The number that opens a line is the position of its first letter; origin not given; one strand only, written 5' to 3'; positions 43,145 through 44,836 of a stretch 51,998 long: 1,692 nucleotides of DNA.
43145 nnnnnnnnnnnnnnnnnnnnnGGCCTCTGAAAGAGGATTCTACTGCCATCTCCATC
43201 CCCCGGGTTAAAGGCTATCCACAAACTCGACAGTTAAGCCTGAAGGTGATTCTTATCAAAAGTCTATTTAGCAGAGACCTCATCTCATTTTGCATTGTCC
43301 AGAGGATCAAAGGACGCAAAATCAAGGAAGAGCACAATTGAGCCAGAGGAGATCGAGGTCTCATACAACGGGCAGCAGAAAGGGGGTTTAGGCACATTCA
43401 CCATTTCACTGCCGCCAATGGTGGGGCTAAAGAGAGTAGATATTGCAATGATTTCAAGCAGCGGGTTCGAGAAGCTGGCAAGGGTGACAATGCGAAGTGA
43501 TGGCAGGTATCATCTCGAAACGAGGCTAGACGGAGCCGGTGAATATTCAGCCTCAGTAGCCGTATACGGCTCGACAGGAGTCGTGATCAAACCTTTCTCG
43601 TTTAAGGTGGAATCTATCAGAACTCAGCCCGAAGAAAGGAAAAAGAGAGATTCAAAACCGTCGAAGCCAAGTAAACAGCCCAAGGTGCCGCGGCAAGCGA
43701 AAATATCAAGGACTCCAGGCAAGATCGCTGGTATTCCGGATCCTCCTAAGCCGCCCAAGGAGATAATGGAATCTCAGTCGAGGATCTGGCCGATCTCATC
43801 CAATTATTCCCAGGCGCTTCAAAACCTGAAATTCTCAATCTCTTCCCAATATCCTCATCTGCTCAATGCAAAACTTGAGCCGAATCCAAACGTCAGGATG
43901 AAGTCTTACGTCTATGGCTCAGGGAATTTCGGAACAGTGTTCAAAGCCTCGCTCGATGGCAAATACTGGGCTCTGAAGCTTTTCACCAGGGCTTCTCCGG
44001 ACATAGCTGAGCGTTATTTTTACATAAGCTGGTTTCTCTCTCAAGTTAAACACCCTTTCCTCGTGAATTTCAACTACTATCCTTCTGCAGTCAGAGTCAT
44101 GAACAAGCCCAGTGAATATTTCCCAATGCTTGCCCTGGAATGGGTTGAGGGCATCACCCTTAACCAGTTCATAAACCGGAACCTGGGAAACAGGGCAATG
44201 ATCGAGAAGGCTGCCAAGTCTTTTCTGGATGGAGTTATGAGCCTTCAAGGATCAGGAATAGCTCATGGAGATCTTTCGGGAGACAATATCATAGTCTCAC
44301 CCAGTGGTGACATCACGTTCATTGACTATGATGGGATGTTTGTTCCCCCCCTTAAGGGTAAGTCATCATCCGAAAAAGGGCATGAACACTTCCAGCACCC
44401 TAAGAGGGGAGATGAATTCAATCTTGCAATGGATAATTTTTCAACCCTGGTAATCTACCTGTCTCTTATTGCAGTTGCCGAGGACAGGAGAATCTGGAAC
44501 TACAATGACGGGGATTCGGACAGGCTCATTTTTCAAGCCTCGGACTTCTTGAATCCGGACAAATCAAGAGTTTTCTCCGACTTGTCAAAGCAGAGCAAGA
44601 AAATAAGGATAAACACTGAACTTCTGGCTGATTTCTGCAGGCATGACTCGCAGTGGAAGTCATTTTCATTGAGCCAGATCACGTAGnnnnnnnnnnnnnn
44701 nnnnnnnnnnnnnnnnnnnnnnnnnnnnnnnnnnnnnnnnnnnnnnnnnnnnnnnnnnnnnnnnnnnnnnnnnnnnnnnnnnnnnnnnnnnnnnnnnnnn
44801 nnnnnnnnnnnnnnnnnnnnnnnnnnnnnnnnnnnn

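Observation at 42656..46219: Archaeal vWA (TerY-type) - PP2C - Ser/Thr kinase triad in a split, convergent layout with a 4-TM protein upstream of the kinase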

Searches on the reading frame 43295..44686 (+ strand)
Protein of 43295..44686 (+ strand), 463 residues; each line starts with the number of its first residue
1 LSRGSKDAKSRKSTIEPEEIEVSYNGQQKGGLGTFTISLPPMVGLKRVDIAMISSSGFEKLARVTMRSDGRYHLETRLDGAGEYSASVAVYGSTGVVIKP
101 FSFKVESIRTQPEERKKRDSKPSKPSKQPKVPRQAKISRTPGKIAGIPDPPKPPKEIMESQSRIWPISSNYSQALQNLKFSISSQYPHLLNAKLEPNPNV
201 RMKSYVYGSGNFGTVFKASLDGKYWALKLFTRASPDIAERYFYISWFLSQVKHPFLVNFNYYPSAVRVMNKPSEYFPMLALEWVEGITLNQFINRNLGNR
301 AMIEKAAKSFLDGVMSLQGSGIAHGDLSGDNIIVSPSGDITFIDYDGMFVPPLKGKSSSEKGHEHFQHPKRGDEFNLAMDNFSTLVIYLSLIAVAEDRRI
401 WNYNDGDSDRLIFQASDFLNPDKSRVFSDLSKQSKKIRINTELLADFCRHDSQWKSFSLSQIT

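Call 3: search_protein_families(library=pfam, proteins=[window:43295-44686:+], max_evalue=0.01)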
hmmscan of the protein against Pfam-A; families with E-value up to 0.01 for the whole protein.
window:43295-44686:+ (463 aa): 3 families
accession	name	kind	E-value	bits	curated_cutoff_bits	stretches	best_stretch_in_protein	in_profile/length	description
PF00069.31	Pkinase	-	7.7e-10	39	31.7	1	208-346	8-143/263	Protein kinase domain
PF07714.23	PK_Tyr_Ser-Thr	-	0.00036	20.4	23.1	1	208-340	8-141/258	Protein tyrosine and serine/threonine kinase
PF03109.22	ABC1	-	0.0027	17.3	22.9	1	278-345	144-211/244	ABC1 atypical kinase-like domain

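Call 4: search_protein_families(library=padloc, proteins=[window:43295-44686:+], max_evalue=0.01)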
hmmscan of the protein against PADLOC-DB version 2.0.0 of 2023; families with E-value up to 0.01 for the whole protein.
window:43295-44686:+ (463 aa): 18 families
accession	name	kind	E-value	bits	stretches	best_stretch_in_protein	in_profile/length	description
PDLC02223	STK_OB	-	1.1e-54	184.3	1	209-449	42-281/562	-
PDLC04138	mad6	-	7.8e-13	46.2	2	208-344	60-196/659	mads_6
PDLC03921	MkoA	-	5.2e-11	39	1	226-397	515-678/1607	-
PDLC04047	PD-T4-6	-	3.4e-09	34.2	1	207-345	18-155/327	-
PDLC04042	PD-T4-6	-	5.2e-07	27.6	1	206-345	16-153/292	-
PDLC04051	PD-T4-6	-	7e-06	23.2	1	208-345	41-181/476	-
PDLC03920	MkoA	-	7e-06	22.6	1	211-396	19-222/1112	-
PDLC04059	PD-T4-6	-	1.8e-05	22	1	279-346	88-156/433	-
PDLC04057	PD-T4-6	-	8.5e-05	19.7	1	274-345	80-152/443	-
PDLC04055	PD-T4-6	-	0.00015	18.7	1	205-345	76-216/496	-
PDLC04044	PD-T4-6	-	0.00021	18.6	1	208-345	41-183/372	-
PDLC04048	PD-T4-6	-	0.00028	18.4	1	278-345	87-155/354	-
PDLC04056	PD-T4-6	-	0.00035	17.8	1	282-345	88-150/415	-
PDLC04058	PD-T4-6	-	0.00073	16.7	1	275-345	88-160/460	-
PDLC04046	PD-T4-6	-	0.0019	15.4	1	277-335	91-150/427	-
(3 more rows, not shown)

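Call 5: search_protein_families(library=ncbifam, proteins=[window:43295-44686:+], max_evalue=0.01)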
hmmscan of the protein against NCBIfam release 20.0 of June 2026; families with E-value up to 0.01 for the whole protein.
window:43295-44686:+ (463 aa): 9 families
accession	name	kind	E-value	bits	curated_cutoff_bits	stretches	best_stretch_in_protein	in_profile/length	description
NF047741.1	antiphage_MADS6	equivalog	2.8e-06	26.2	460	1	208-321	504-611/612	methylation-associated defense system protein kinase MAD6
NF038151.1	lanthi_synth_III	equivalog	5.2e-06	25.1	575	1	279-393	301-424/833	class III lanthionine synthetase LanKC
NF011460.0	PRK14879.1-1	equivalog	1.2e-05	24.6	199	1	273-345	84-154/232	Kae1-associated kinase Bud32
NF011463.0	PRK14879.1-4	equivalog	6.8e-05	22.4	188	1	278-345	94-157/237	Kae1-associated kinase Bud32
TIGR03724.2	arch_bud32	equivalog_domain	0.00032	20.2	125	1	278-345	69-128/193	KEOPS complex kinase/ATPase Bud32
NF058632.1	SerThrKinPrkT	equivalog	0.00048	19.2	280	1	207-347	29-164/322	serine/threonine protein kinase PrkT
NF038150.1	lanthi_synth_IV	equivalog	0.0017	16.7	650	1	259-351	252-348/851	class IV lanthionine synthetase LanL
NF033483.0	PknB_PASTA_kin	equivalog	0.0023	17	450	1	275-345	80-151/563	Stk1 family PASTA domain-containing Ser/Thr kinase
TIGR01982.1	UbiB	equivalog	0.0047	15.6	487.55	1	278-345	233-300/436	2-polyprenylphenol 6-hydroxylase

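Call 10: find_homologous_proteins(query=window:43295-44686:+, max_evalue=0.001)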
Query window:43295-44686:+ (463 aa): 254 proteins with E <= 0.001 among 4532 candidates; the best 120 are listed.
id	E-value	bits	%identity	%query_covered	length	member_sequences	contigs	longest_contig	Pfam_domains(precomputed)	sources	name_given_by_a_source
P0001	0.0e+0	1048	100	100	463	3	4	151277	PF00069.32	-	-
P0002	4.2e-247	838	78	100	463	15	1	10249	PF00069.32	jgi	jgi:hypothetical protein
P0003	5.3e-134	465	47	96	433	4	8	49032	PF00069.32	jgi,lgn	jgi:serine/threonine protein kinase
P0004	1.1e-129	451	46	96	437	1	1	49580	PF00069.32,PF03109.23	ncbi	ncbi:MAG: protein kinase domain-containing protein [Thermoplasmata archaeon]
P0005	6.8e-127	442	46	96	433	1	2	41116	PF00069.32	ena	-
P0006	1.3e-126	441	46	96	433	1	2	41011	PF00069.32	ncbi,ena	-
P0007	2.2e-126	440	46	96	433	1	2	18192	PF00069.32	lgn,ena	-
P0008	3.4e-126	440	46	96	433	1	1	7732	PF00069.32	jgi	jgi:serine/threonine protein kinase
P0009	3.4e-126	440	46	96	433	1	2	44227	PF00069.32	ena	-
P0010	3.6e-126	440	46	96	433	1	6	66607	PF00069.32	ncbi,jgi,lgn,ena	-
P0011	5.8e-126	439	46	96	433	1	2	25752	PF00069.32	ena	-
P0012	9.5e-126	438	46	96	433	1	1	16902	PF00069.32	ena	-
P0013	1.7e-125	437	46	96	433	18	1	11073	PF00069.32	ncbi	-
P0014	1.8e-125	437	46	96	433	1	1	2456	PF00069.32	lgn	-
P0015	2.8e-125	437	46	96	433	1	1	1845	PF00069.32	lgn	-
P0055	6.4e-74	267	41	73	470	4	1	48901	PF00069.32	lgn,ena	-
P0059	1.6e-72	263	38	57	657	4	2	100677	PF06293.21,PF00069.32,PF03109.23,PF19974.6,PF01163.29,PF01636.30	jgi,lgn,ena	jgi:tRNA A-37 threonylcarbamoyl transferase component Bud32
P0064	1.9e-69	253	34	59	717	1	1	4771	PF07714.24,PF00069.32,PF03109.23,PF19974.6,PF01163.29,PF01636.30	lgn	-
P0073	9.5e-56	207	33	59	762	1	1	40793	PF00069.32,PF03109.23,PF01636.30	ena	-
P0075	7.8e-51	191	40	58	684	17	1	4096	PF00069.32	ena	-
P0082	6.9e-46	175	39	57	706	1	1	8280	PF00069.32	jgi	jgi:Protein kinase domain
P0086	6.9e-45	172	40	58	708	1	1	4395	PF08239.18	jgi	jgi:serine/threonine protein kinase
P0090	1.9e-44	170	37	60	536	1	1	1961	PF02805.22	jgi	jgi:hypothetical protein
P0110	9.0e-43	165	34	58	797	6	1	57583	-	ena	-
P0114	2.4e-42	163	36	58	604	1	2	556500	PF00069.32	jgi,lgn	jgi:serine/threonine protein kinase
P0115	2.9e-42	163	38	57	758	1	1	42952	PF00069.32,PF14520.13,PF19974.6,PF01636.30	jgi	jgi:serine/threonine protein kinase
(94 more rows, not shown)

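Call 13: find_related_loci(query=A1, collection=genome_contigs, flank=10000)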
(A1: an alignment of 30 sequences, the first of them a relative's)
Query A1 (463 aa) in genome_contigs; peptide patterns used: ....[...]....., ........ (x = any residue, [..] = any of these).
241 stretches matched a pattern; 133 encode a relative of the query (tblastn E <= 1e-3); the best 80 are kept; 80 distinct loci.
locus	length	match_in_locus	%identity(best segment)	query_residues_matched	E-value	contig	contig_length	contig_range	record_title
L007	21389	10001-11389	78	1-463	0e+0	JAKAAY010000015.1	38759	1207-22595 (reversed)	MAG: Thermoplasmata archaeon isolate WH2.bin120 NODE_1573_length_38759_cov_10.492907, whole genome shotgun sequence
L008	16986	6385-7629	48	18-463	2e-136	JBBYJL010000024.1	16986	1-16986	MAG: Thermoplasmataceae archaeon isolate LAZ-9 NODE_1662_length_16986_cov_7.942478, whole genome shotgun sequence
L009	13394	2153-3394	46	18-462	9e-134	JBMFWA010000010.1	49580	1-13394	MAG: Thermoplasmata archaeon isolate KM4364-06 NODE_10_length_49580_cov_64.543381, whole genome shotgun sequence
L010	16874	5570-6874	45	7-462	1e-121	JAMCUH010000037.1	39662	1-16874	MAG: Thermoplasmatota archaeon isolate FK_Sedi_A_Bin.135 NODE_1881_length_39662_cov_14.2385, whole genome shotgun sequen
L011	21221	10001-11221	45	22-454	2e-117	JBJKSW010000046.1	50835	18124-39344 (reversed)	MAG: Thermoplasmataceae archaeon isolate Bin_91 S1Ck127_2231826_flag_1_multi_9.0733_len_50835, whole genome shotgun sequ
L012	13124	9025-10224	44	36-455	4e-114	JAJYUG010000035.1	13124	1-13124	MAG: Thermoplasmata archaeon isolate DX4.bin16 NODE_1683_length_13124_cov_31.731553, whole genome shotgun sequence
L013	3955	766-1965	43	36-455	9e-113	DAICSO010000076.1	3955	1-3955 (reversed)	MAG TPA_asm: bacterium isolate clean2775 NODE_76_length_3955_cov_5.692367, whole genome shotgun sequence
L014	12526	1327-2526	44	45-462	2e-110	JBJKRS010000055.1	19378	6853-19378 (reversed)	MAG: Thermoplasmataceae archaeon isolate Bin_64 S1Ck127_2072638_flag_0_multi_7.0000_len_19378, whole genome shotgun sequ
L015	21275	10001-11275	42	18-462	4e-105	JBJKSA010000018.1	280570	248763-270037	MAG: Thermoplasmataceae archaeon isolate Bin_71 S1Ck127_1353030_flag_0_multi_25.0000_len_280570, whole genome shotgun se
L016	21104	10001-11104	43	45-430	1e-102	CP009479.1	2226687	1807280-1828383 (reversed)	Uncultured archaeon clone ASS_A1, complete genome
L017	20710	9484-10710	41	37-463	2e-102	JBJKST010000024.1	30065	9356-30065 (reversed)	MAG: Thermoplasmataceae archaeon isolate Bin_89 S1Ck127_439655_flag_0_multi_13.4298_len_30065, whole genome shotgun sequ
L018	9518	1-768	59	207-462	2e-101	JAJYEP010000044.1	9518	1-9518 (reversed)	MAG: Thermoplasmata archaeon isolate DBS1-1.bin48 NODE_13308_length_9518_cov_15.200831, whole genome shotgun sequence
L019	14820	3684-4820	40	61-462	3e-91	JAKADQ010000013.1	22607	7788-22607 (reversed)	MAG: Thermoplasmata archaeon isolate WH5.bin26 NODE_1162_length_22607_cov_4.305383, whole genome shotgun sequence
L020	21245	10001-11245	37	22-462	8e-90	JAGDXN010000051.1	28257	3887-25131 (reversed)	MAG: Cuniculiplasma sp. isolate KMA_Bin18 NODE_525_length_28257_cov_2.389511, whole genome shotgun sequence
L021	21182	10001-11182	39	45-462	2e-88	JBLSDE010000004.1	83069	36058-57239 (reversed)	Cuniculiplasma sp. SKW4 k141_9054_length_83069_cov_1114.4091, whole genome shotgun sequence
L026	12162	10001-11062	43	111-454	3e-86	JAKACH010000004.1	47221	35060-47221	MAG: Thermoplasmata archaeon isolate WH2.bin97 NODE_1098_length_47221_cov_63.346902, whole genome shotgun sequence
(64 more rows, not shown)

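Call 30: search_solved_structures(query=A1, max_evalue=0.001)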
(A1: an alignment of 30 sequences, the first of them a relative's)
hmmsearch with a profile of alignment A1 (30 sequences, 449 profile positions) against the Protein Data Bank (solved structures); distinct sequences matched with E-value up to 0.001: 259 (the best 60 are shown).
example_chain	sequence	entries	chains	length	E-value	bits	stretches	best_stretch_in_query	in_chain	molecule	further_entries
1zyc_A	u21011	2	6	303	6.1e-07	31.9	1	189-329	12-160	Serine/threonine-protein kinase GCN2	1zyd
9ymt_A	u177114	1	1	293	7.1e-07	31.7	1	249-329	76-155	Serine/Threonine Kinase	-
4eqm_A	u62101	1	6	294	7.2e-07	31.6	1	249-329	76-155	Protein kinase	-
4yht_A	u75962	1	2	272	8.4e-07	31.4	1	264-329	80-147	Serine/threonine-protein kinase B-raf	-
1zy4_A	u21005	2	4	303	1.3e-06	30.8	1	189-329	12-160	Serine/threonine-protein kinase GCN2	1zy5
5xzv_A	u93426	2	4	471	1.7e-06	30.4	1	253-323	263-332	Serine/threonine-protein kinase RAD53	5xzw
9twb_C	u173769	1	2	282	2.4e-06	29.9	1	264-329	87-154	Serine/threonine-protein kinase B-raf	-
9rtq_B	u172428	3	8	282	2.5e-06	29.8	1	264-329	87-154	Serine/threonine-protein kinase B-raf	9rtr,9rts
4zlo_A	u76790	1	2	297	2.7e-06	29.7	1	263-330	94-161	Serine/threonine-protein kinase PAK 1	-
4zji_A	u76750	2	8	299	2.8e-06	29.7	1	263-330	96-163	Serine/threonine-protein kinase PAK 1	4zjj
3fxz_A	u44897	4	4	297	3.4e-06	29.4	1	263-330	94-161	Serine/threonine-protein kinase PAK 1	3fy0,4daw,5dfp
1yhv_A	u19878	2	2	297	3.4e-06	29.4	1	263-330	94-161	Serine/threonine-protein kinase PAK 1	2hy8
1f3m_C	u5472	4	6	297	3.4e-06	29.4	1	263-330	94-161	SERINE/THREONINE-PROTEIN KINASE PAK-ALPHA | Serine/threonine-protein kinase PAK 1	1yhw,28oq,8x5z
4eqc_A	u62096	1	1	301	3.5e-06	29.4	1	263-330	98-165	Serine/threonine-protein kinase PAK 1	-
4pdp_A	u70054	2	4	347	3.5e-06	29.4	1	254-322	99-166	Serine/threonine-protein kinase RAD53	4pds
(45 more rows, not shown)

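Call 54: search_protein_families(library=pfam, proteins=[P0055], max_evalue=0.001)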
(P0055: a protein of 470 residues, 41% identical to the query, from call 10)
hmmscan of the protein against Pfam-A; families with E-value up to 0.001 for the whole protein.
P0055 (470 aa): 1 family
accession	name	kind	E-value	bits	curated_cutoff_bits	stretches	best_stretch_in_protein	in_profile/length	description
PF00069.31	Pkinase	-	4.1e-08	33.4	31.7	1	208-396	9-192/263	Protein kinase domain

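Call 63: search_protein_families(library=pfam, proteins=[P0059, P0064, P0073, P0075, P0082, P0086, P0090, P0110, P0114, P0115], max_evalue=0.001)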
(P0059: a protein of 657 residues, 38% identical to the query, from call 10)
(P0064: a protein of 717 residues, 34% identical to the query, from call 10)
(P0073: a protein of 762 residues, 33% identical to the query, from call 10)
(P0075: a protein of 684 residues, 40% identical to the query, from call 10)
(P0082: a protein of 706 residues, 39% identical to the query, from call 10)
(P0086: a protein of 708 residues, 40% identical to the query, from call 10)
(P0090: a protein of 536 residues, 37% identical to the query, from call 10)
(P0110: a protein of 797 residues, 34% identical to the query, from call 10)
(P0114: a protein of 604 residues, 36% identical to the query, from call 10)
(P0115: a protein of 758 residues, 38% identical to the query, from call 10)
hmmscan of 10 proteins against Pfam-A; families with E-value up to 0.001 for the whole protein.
P0059 (657 aa): 8 families
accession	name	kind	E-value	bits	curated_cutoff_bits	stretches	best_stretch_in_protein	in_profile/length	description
PF00069.31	Pkinase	-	9.7e-17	61.7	31.7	2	458-571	74-190/263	Protein kinase domain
PF03109.22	ABC1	-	7e-11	42.2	22.9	1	108-175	144-210/244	ABC1 atypical kinase-like domain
PF19974.5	TCAD9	-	6.1e-09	36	40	1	497-526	294-323/429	Ternary complex associated domain 9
PF01163.29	RIO1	-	1.3e-08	35.2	22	0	474-524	100-148/187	RIO domain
PF06293.20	Kdo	-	8.9e-07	29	21.3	1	468-525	104-167/207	Lipopolysaccharide kinase (Kdo/WaaP) family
PF01636.29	APH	-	1.2e-05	25.7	23.2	0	479-525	145-195/239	Phosphotransferase enzyme family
PF01633.27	Choline_kinase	-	5.7e-05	23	29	0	474-525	135-189/300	Choline/ethanolamine kinase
PF07714.23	PK_Tyr_Ser-Thr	-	0.00061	19.6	23.1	0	42-168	9-139/258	Protein tyrosine and serine/threonine kinase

P0064 (717 aa): 8 families
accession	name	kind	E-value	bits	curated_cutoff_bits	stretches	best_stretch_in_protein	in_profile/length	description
PF00069.31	Pkinase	-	1e-14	55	31.7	2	375-517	10-146/263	Protein kinase domain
PF03109.22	ABC1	-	3.7e-10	39.8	22.9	1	108-175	144-211/244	ABC1 atypical kinase-like domain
PF07714.23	PK_Tyr_Ser-Thr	-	7.5e-09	35.7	23.1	0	40-175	7-146/258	Protein tyrosine and serine/threonine kinase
PF01163.29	RIO1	-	1.4e-08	35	22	0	447-513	82-148/187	RIO domain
PF19974.5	TCAD9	-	3.1e-07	30.3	40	0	487-524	295-332/429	Ternary complex associated domain 9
PF01636.29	APH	-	5.5e-07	30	23.2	0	138-176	156-195/239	Phosphotransferase enzyme family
PF06293.20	Kdo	-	0.00083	19.3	21.3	0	140-176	127-167/207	Lipopolysaccharide kinase (Kdo/WaaP) family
PF22303.2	OspG_kinase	-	0.00089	19.7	27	0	135-169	86-120/152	Protein kinase OspG, kinase domain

P0073 (762 aa): 5 families
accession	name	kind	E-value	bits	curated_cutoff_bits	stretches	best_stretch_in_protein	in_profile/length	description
PF00069.31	Pkinase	-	1.6e-08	34.7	31.7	0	485-557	76-151/263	Protein kinase domain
PF03109.22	ABC1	-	2.8e-08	33.6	22.9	0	109-175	145-211/244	ABC1 atypical kinase-like domain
PF01636.29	APH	-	1.1e-05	25.8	23.2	0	525-553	169-199/239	Phosphotransferase enzyme family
PF01163.29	RIO1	-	9.9e-05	22.5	22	0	483-548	82-148/187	RIO domain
PF19974.5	TCAD9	-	0.00044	20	40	0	522-551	295-324/429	Ternary complex associated domain 9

P0075 (684 aa): 1 family
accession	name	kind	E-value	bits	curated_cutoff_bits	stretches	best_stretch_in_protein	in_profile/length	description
PF00069.31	Pkinase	-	2.4e-07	30.9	31.7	1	53-234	9-192/263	Protein kinase domain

P0082 (706 aa): 2 families
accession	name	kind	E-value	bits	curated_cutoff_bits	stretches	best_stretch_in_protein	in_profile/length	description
PF00069.31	Pkinase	-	2.9e-10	40.4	31.7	1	42-224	9-192/263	Protein kinase domain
PF03109.22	ABC1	-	0.00017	21.3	22.9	1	109-176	144-211/244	ABC1 atypical kinase-like domain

P0086 (708 aa): 2 families
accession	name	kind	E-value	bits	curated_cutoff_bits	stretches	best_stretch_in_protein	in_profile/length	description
PF08239.17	SH3_3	-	5.8e-06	26.8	27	1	639-694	1-54/54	Bacterial SH3 domain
PF01636.29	APH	-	7.3e-05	23.1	23.2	0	148-175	163-195/239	Phosphotransferase enzyme family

P0090 (536 aa): 2 families
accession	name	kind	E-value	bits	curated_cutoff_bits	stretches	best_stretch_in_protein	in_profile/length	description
PF02805.21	Ada_Zn_binding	-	9.3e-07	29.2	23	1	489-536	18-64/65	Metal binding domain of Ada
PF00069.31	Pkinase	-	0.0001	22.2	31.7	1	118-184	75-143/263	Protein kinase domain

P0110 (797 aa): 1 family
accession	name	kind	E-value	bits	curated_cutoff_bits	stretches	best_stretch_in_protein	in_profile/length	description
PF00069.31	Pkinase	-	1.8e-05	24.7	31.7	1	108-222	74-191/263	Protein kinase domain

P0114 (604 aa): 2 families
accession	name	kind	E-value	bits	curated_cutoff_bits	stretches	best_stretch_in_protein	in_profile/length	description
PF00069.31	Pkinase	-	1.4e-07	31.6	31.7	1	105-226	71-192/263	Protein kinase domain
PF03109.22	ABC1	-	0.00024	20.8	22.9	1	108-177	144-211/244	ABC1 atypical kinase-like domain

P0115 (758 aa): 5 families
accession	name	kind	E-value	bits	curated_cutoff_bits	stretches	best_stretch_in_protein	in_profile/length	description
PF14520.12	HHH_5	-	4.2e-07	30.8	27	1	550-589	6-48/57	Helix-hairpin-helix domain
PF00069.31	Pkinase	-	4.7e-07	29.9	31.7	1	108-218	74-188/263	Protein kinase domain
PF01636.29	APH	-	3.9e-06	27.2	23.2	0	47-150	12-110/239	Phosphotransferase enzyme family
PF19974.5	TCAD9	-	2e-05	24.4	40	1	145-175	292-322/429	Ternary complex associated domain 9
PF00633.29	HHH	-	6e-05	23.1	24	0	575-594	10-29/30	Helix-hairpin-helix motif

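Call 68: find_related_loci(query=A1, collection=viral_contigs, flank=5000)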
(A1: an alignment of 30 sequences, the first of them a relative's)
Query A1 (463 aa) in viral_contigs; peptide patterns used: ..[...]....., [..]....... (x = any residue, [..] = any of these).
46 stretches matched a pattern, but none encodes a relative of the query by tblastn (E <= 1e-3).

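Call 79: search_protein_families(library=pfam, proteins=[L026:11118-12149:-], max_evalue=0.00001)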
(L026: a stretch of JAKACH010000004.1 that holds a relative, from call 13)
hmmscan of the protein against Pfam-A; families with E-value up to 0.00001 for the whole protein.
L026:11118-12149:- (343 aa): 2 families
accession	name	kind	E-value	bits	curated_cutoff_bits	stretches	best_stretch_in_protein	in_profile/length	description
PF01385.25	OrfB_IS605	-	2e-24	86.6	30.5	1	118-217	17-119/120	Probable transposase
PF07282.18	Cas12f1-like_TNB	-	1.3e-17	64.1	26.3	1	229-295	1-60/60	Cas12f1-like, TNB domain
